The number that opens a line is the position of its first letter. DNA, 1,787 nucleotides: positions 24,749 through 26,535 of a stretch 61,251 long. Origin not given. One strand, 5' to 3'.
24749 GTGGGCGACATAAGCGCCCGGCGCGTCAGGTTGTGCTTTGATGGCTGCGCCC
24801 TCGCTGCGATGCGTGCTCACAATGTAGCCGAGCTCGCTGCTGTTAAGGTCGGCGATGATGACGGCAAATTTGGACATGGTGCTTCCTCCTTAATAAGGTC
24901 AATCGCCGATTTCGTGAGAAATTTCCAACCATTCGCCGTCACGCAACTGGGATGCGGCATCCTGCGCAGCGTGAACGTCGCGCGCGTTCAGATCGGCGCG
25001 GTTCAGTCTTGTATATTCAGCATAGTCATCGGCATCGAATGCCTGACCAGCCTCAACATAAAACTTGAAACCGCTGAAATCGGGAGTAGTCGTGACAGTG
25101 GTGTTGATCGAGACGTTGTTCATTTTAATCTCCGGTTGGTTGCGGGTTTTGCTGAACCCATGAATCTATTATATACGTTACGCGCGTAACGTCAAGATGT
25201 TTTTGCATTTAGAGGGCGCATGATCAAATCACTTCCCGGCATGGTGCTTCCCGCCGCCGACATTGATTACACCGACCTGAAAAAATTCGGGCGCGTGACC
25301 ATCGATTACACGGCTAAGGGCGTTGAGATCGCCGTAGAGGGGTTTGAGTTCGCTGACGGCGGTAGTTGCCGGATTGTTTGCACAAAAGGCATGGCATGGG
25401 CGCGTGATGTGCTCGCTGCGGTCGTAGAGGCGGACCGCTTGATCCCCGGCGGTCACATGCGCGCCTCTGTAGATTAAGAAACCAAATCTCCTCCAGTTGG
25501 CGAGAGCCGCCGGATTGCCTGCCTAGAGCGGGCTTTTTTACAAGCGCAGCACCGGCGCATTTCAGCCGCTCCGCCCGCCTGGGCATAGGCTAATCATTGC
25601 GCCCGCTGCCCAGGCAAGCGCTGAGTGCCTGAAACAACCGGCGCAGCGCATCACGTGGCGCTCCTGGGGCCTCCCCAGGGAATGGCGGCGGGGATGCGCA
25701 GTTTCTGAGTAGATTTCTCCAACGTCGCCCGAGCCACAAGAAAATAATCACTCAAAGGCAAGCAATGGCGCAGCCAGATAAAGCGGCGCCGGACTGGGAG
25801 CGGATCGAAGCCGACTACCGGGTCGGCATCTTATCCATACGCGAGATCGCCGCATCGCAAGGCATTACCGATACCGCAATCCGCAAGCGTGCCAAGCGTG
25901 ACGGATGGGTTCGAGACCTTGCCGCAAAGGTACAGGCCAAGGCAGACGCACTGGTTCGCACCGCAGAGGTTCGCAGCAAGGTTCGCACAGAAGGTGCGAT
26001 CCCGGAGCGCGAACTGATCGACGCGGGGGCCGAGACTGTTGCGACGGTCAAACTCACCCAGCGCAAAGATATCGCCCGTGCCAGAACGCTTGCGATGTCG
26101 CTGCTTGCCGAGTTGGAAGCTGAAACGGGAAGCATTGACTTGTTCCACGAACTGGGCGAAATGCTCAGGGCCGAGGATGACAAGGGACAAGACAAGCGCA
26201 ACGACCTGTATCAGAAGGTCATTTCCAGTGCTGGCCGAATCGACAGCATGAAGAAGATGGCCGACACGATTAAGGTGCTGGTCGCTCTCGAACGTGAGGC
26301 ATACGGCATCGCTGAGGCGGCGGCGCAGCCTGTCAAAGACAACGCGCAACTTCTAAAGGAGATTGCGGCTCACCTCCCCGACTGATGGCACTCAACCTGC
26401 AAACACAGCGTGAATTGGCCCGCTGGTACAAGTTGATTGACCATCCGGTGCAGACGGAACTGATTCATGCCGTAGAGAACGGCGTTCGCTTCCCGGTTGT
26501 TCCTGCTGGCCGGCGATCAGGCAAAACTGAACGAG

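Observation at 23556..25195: Two paralogous mini-operons have duplicated promoter/5'UTR, orthogonal palindromic operators and MSKFAV/RHH-like terminal genes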

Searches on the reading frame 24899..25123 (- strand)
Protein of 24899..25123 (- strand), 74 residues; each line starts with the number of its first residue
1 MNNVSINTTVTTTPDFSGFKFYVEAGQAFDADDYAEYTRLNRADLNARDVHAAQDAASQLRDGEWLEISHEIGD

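Call 4: search_protein_families(library=pfam, proteins=[window:24899-25123:-], max_evalue=1)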
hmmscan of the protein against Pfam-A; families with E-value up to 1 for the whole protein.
window:24899-25123:- (74 aa): 1 family
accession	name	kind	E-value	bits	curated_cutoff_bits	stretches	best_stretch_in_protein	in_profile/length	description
PF08254.16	Leader_Thr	-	0.031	14.4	25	1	1-13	1-13/22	Threonine leader peptide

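Call 5: search_protein_families(library=phrogs, proteins=[window:24899-25123:-], max_evalue=1)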
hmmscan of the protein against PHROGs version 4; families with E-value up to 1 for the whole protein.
window:24899-25123:- (74 aa): 3 families
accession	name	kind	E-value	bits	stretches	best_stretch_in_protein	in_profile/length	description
phrog_26918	-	unknown function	1.3e-16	61.3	1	8-71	6-66/67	-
phrog_10592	-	unknown function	0.19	12.6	1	21-48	39-66/81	-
phrog_38140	-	unknown function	0.49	11.5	0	1-16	1-16/42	-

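Call 57: find_homologous_proteins(query=window:24899-25123:-, max_evalue=0.01)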
Query window:24899-25123:- (74 aa): 19 proteins with E <= 0.01 among 19 candidates.
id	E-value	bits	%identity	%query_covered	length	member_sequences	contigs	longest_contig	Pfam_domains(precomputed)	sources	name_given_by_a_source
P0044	2.8e-42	159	100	100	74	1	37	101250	-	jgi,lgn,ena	-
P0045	7.6e-37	142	89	100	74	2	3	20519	-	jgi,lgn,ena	-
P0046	2.4e-35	137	86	100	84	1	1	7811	-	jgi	jgi:hypothetical protein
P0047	1.1e-24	103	63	97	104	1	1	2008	-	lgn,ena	-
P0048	5.2e-24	101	63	95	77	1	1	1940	-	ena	-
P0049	5.7e-24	101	65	93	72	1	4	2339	-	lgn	-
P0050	2.2e-23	99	64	95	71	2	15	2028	-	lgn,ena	-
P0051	2.6e-23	99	75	81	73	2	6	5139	-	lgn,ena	-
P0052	1.4e-22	97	65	96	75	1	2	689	-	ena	-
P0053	2.5e-22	96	63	96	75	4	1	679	-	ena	-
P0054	5.1e-22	95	73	81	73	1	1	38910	-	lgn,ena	-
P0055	6.1e-22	95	61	95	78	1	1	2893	-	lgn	-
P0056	1.5e-21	93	64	95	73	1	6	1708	-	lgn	-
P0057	1.9e-21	93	61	99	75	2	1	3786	-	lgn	-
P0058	2.8e-21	93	59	93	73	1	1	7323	-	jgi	-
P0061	2.1e-18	83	61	89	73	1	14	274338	-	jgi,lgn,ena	-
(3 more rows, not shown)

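Call 58: find_encoding_contigs(protein=P0061, flank=4000, max_places=3)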
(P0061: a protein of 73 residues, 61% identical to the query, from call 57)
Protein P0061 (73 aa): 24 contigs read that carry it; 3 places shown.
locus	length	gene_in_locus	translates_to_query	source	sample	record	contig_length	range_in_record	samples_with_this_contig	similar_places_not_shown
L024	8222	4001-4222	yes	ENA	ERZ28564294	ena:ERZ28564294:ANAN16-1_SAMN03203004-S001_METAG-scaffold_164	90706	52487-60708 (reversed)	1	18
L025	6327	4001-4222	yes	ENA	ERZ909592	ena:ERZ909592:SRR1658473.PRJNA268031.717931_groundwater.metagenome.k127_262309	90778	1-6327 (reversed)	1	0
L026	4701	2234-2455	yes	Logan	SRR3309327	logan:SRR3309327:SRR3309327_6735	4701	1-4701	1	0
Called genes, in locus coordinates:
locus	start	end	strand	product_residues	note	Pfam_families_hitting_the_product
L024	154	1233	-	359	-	-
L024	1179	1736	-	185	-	-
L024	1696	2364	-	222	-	PF01656:CbiA, PF02374:ArsA_ATPase (weak), PF07015:VirC1 (weak), PF09140:MipZ (faint), PF10609:ParA (weak), PF13614:AAA_31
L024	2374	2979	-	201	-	PF00589:Phage_integrase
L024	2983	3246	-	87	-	-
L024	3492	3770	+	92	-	-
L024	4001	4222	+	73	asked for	-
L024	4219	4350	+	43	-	-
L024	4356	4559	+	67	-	-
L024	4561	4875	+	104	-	-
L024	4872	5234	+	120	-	PF27050:Phage_P22_Y8K6 (weak)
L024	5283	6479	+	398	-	-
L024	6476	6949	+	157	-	PF12728:HTH_17 (weak)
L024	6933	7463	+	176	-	-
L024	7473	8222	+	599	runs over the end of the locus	PF07282:Cas12f1-like_TNB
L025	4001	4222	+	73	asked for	-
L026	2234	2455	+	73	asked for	-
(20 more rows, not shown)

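Call 59: find_encoding_contigs(protein=P0054, flank=4000, max_places=2)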
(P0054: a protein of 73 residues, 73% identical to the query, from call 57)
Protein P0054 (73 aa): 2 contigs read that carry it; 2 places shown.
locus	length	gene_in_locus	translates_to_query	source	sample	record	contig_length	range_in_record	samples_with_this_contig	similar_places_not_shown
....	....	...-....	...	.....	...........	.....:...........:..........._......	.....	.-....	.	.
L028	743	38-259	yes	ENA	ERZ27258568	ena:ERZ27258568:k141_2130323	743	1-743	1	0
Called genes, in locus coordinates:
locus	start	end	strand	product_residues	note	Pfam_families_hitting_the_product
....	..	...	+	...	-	-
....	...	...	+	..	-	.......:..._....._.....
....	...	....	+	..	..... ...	-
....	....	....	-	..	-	-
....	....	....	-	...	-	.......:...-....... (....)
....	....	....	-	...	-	-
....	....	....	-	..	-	-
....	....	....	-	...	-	-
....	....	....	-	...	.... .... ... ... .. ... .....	-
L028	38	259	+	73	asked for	-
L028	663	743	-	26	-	?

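Call 60: find_encoding_contigs(protein=P0045, flank=4000, max_places=3)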
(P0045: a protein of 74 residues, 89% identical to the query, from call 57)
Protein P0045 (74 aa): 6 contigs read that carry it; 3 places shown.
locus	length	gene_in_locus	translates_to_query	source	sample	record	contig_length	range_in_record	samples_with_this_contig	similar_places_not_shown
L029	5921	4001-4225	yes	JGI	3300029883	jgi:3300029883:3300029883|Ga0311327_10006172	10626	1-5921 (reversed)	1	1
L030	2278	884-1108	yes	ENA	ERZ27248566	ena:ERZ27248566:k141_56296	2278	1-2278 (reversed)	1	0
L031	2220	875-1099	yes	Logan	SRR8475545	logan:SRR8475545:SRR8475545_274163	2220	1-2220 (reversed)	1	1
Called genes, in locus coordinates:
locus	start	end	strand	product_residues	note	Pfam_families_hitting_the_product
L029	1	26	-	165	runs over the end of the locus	PF05866:RusA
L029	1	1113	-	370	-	PF13542:HTH_Tnp_ISL3 (faint), PF01610:DDE_Tnp_ISL3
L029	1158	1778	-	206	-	-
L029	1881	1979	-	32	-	-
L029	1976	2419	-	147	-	-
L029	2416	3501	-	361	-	PF07120:DUF1376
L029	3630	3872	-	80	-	-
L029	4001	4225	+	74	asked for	-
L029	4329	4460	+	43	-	-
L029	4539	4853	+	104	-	-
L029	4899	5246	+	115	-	-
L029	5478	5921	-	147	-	?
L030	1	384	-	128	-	?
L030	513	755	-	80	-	-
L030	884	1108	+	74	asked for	-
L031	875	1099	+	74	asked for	-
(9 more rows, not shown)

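Call 72: predict_structure(alignment_id=A5)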
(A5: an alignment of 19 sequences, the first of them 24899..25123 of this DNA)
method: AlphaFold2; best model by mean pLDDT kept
length: 74 residues; sequences in the alignment: 19
mean_pLDDT: 92.1   pTM: 0.78
mean pLDDT of the five models: 92.1, 91.6, 89.7, 89.4, 86.1
residues with pLDDT >= 90: 62; 70-90: 9; 50-70: 3; < 50: 0
segments of 3 or more residues with pLDDT < 50: none
pLDDT, mean of each block of 10 residues (from residue 1): 87 88 95 94 93 97 96 79
secondary structure, 60 per line:
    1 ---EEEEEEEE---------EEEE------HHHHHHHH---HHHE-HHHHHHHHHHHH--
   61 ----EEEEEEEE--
elements in order: E4-11 E21-24 H31-38 H47-58 E65-72

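Call 76: fold_search(model_id=the predicted structure, library=pdb)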
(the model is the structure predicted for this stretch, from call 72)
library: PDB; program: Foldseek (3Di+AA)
matches with E <= 10: 41; with E <= 0.001: 3
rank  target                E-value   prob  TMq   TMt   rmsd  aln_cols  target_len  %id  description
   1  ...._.                3.9e-06  1.00  0.80  0.88   1.2        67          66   46  Cryo-EM structure of CRISPR-Cas surveillance complex with AcrIF7 (released 2020-12-30)
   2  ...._MODEL_1_A        3.0e-05  1.00  0.73  0.79   1.9        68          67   46  Solution structure of anti-CRISPR AcrIF7 (released 2020-08-26)
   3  7vzm_MODEL_1_A        6.6e-04  1.00  0.68  0.45   2.2        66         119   42  Anti-CRISPR AcrIE4-F7 (released 2022-02-09)
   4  8rhi_B                2.0e+00  0.08  0.28  0.11   5.5        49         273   12  Lytic Transglycosylase MltD of Pseudomonas aeruginosa in a ternary complex bound to Bulgecin A and chito-tetraose (released 2024-04-17)
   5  8rhi_A                2.1e+00  0.07  0.26  0.11   5.7        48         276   12  Lytic Transglycosylase MltD of Pseudomonas aeruginosa in a ternary complex bound to Bulgecin A and chito-tetraose (released 2024-04-17)
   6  8rhf_A                2.8e+00  0.06  0.27  0.09   5.1        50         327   24  Lytic Transglycosylase MltD of Pseudomonas aeruginosa bound to the Natural Product Bulgecin A, with two LysM domains (released 2024-04-17)
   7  2h8e                  3.2e+00  0.03  0.24  0.18   9.7        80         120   15  Structure RusA D70N (released 2007-04-24)
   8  9grn_C                3.4e+00  0.04  0.30  0.06  12.9       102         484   10  Crystal structure of the engineered C-terminal phosphatase domain from Saccharomyces cerevisiae Vip1 (apo, loop deleti (released 2025-02-26)
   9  7vmw_A                3.9e+00  0.01  0.17  0.06  12.5        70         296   13  Crystal structure of LimF prenyltransferase bound with a peptide substrate and GSPP (released 2022-08-03)
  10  9grn_D                4.1e+00  0.03  0.30  0.06  12.7       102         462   10  Crystal structure of the engineered C-terminal phosphatase domain from Saccharomyces cerevisiae Vip1 (apo, loop deleti (released 2025-02-26)
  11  8rhf_B                4.4e+00  0.05  0.30  0.10   4.8        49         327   20  Lytic Transglycosylase MltD of Pseudomonas aeruginosa bound to the Natural Product Bulgecin A, with two LysM domains (released 2024-04-17)
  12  9grn_A                4.7e+00  0.03  0.29  0.07  12.7       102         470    9  Crystal structure of the engineered C-terminal phosphatase domain from Saccharomyces cerevisiae Vip1 (apo, loop deleti (released 2025-02-26)
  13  8x8i_B                4.7e+00  0.01  0.20  0.09  10.8        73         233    4  The structure of AbBioc in complex with SAM cofactor (released 2024-11-13)
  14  9gro_A                5.4e+00  0.03  0.28  0.07  12.5        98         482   10  Crystal structure of the engineered C-terminal phosphatase domain from Saccharomyces cerevisiae Vip1 in complex with 1 (released 2025-02-26)
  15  8v3t_C                5.4e+00  0.02  0.22  0.06  13.7        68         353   10  CryoEM Structure of Diffocin - precontracted - Collar (released 2024-08-28)
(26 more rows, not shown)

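Call 77: search_solved_structures(query=window:24899-25123:-, max_evalue=1, show_alignments=2)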
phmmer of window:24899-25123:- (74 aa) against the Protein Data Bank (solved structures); distinct sequences matched with E-value up to 1: 6.
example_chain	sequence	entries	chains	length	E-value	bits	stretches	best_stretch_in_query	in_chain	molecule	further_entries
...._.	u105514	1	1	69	3.2e-14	55.9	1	6-71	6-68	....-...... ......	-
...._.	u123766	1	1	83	6.1e-14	55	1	7-71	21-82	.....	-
7vzm_A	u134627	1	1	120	1.3e-11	47.6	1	6-71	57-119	AcrIE4-F7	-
9egi_A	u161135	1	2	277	0.6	13.9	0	7-40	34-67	Ergothioneine transporter EgtUC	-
9o5f_A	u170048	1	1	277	0.6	13.9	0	7-40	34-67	Ergothioneine transporter EgtUC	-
9f22_B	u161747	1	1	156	0.76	13.6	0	23-54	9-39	DARPin DP1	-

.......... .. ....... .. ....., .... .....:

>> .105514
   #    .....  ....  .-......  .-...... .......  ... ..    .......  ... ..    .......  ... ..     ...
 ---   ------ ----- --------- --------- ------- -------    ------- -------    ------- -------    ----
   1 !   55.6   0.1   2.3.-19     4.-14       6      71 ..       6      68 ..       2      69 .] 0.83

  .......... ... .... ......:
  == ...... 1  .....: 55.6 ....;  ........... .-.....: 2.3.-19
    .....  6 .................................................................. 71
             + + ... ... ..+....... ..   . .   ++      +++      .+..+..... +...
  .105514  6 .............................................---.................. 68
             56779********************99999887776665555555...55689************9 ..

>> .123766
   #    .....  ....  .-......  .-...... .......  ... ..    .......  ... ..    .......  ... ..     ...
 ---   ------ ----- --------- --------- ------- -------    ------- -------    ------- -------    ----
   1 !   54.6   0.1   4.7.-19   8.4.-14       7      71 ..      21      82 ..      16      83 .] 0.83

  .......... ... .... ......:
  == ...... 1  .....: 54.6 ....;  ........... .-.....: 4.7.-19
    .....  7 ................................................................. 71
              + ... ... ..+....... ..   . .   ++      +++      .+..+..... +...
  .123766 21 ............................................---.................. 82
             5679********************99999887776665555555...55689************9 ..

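Call 96: search_dna_similar(query=window:24899-25123:-, collection=phages, mode=protein, max_rows=15, max_evalue=0.001)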
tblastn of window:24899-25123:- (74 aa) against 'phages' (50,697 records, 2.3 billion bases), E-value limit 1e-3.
Records with a match: 11; places in all: 11; records where one place covers at least 80% of the query: 0.
Best place of each record, by identity: <60% 11.
By first word of the organism name: Pseudomonas 11.
By host as written in the record: Pseudomonas aeruginosa PA14 3; - 2; Pseudomonas aeruginosa Ps33 2; Pseudomonas aeruginosa 2; Pseudomonas aeruginosa PA1 1; Pseudomonas sp. 1.
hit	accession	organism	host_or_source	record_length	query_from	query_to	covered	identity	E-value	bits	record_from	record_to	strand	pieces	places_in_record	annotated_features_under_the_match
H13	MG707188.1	Pseudomonas phage TC7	Pseudomonas aeruginosa PA1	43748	14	71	78%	48.3%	2e-9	57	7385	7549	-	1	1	hypothetical protein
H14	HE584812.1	Pseudomonas phage LPB1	hospital sewage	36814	14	71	78%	48.3%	2e-9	57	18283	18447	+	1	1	hypothetical protein (x2)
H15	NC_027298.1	Pseudomonas phage LPB1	hospital sewage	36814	14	71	78%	48.3%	2e-9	57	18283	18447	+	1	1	hypothetical protein | winged helix-turn-helix domain-containing protein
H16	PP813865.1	Pseudomonas phage vB_PaeS_FBPa28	Pseudomonas sp.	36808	14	71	78%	48.3%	3e-9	56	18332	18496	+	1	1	hypothetical protein (x2)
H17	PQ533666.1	Pseudomonas phage Zilla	Pseudomonas aeruginosa PA14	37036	14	71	78%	48.3%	3e-9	56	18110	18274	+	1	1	hypothetical protein (x2)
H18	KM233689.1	Pseudomonas phage H70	Pseudomonas aeruginosa Ps33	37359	14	71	78%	48.3%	3e-9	56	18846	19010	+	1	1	hypothetical protein | DNA-binding domain-containing protein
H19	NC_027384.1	Pseudomonas phage H70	Pseudomonas aeruginosa Ps33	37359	14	71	78%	48.3%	3e-9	56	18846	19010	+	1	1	hypothetical protein | DNA-binding domain-containing protein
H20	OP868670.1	Pseudomonas phage MPK9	Pseudomonas aeruginosa PA14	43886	14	71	78%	48.3%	3e-9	56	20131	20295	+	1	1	putative AcrIF7 | hypothetical protein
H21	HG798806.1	Pseudomonas phage vB_PaeP_Tr60_Ab31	Pseudomonas aeruginosa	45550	14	71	78%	48.3%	3e-9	56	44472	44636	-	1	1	Hypothetical protein (x2)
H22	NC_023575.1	Pseudomonas phage vB_PaeP_Tr60_Ab31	Pseudomonas aeruginosa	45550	14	71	78%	48.3%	3e-9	56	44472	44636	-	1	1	Hypothetical protein | transcriptional regulator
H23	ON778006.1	Pseudomonas phage vB_Pae_HB2107-3I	Pseudomonas aeruginosa PA14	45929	14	71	78%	48.3%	3e-9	56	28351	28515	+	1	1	hypothetical protein (x2)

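Call 110: find_related_loci(query=A5, collection=viral_contigs, flank=2500)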
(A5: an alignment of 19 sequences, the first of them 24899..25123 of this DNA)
Query A5 (74 aa) in viral_contigs; peptide patterns used: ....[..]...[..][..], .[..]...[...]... (x = any residue, [..] = any of these).
66 stretches matched a pattern; 4 encode a relative of the query (tblastn E <= 1e-3); 4 distinct loci.
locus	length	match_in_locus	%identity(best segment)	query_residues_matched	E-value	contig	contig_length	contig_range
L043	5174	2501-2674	71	14-71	2e-26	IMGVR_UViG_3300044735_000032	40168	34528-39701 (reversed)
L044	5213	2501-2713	62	4-71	3e-25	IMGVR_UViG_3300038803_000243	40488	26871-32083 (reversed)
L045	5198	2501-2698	61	5-70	8e-25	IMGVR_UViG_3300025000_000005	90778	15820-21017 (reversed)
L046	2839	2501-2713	51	2-72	2e-20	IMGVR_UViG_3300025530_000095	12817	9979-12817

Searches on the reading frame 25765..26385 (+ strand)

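Call 30: search_protein_families(library=pfam, proteins=[window:25765-26385:+], max_evalue=0.01)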
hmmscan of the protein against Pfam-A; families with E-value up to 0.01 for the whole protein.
window:25765-26385:+ (206 aa): 0 families

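Call 31: search_protein_families(library=phrogs, proteins=[window:25765-26385:+], max_evalue=0.001)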
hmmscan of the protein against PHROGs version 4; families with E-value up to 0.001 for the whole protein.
window:25765-26385:+ (206 aa): 6 families
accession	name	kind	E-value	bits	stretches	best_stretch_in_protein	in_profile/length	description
phrog_1206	-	head and packaging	8.7e-66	222.7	1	5-197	3-193/207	terminase small subunit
phrog_30948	-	unknown function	4.3e-11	43.9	1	8-68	6-66/80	-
phrog_370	-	head and packaging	1.6e-06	29.2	1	6-81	1-80/284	terminase small subunit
phrog_2606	-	head and packaging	1.3e-05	25.7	1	6-72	4-71/310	terminase small subunit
phrog_51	-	head and packaging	6.4e-05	23.8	1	7-67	2-70/261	terminase small subunit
phrog_4151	-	DNA, RNA and nucleotide metabolism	0.00077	20.3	0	14-114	13-65/154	DNA binding protein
